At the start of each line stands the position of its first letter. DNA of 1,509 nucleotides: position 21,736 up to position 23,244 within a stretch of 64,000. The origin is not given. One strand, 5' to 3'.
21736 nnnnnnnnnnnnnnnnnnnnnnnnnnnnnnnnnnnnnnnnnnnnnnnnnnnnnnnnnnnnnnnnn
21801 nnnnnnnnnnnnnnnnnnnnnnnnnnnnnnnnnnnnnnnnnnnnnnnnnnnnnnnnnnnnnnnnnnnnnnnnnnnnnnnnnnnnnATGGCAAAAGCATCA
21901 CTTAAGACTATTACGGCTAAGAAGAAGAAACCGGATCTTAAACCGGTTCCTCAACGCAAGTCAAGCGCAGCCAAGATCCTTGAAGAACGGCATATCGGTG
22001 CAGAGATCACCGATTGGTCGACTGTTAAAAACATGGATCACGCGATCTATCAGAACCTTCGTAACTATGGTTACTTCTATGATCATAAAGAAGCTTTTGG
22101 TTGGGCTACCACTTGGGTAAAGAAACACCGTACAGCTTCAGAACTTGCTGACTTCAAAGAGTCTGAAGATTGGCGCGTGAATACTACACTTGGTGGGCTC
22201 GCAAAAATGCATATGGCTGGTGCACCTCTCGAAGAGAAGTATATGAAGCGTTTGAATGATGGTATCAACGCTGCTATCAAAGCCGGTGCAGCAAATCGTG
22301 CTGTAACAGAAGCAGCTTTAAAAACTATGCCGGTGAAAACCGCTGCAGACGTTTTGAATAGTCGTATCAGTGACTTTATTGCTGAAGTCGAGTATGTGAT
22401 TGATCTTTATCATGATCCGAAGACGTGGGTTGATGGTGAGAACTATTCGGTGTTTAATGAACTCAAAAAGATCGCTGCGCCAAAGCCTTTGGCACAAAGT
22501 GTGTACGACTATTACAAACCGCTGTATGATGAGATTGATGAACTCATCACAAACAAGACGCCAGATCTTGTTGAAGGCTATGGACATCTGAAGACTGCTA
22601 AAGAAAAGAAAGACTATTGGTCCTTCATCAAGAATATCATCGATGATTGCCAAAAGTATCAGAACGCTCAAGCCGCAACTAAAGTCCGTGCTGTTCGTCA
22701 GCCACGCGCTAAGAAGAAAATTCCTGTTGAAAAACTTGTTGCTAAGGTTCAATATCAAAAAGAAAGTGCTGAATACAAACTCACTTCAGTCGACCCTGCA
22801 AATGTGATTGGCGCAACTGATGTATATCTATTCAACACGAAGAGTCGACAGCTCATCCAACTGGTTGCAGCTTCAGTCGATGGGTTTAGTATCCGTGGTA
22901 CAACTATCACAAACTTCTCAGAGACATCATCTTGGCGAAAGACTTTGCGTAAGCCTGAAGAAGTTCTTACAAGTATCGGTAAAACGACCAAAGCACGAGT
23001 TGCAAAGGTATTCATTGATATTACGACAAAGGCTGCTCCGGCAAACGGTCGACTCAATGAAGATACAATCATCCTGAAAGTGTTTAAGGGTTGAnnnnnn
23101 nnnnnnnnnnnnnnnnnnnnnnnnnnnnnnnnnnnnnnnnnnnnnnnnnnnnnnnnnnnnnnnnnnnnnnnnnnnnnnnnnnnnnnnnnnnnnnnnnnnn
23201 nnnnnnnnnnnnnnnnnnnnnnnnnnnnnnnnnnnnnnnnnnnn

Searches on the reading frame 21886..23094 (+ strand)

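Call 27: search_protein_families(library=pfam, proteins=[window:21886-23094:+], max_evalue=0.001)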
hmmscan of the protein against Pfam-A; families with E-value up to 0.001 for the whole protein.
window:21886-23094:+ (402 aa): 0 families

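Call 54: search_protein_families(library=phrogs, proteins=[window:21886-23094:+], max_evalue=0.001)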
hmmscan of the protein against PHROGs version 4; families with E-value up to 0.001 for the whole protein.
window:21886-23094:+ (402 aa): 1 family
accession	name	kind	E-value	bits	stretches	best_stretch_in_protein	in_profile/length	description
phrog_11903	-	unknown function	2.8e-86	291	1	13-400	6-383/383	-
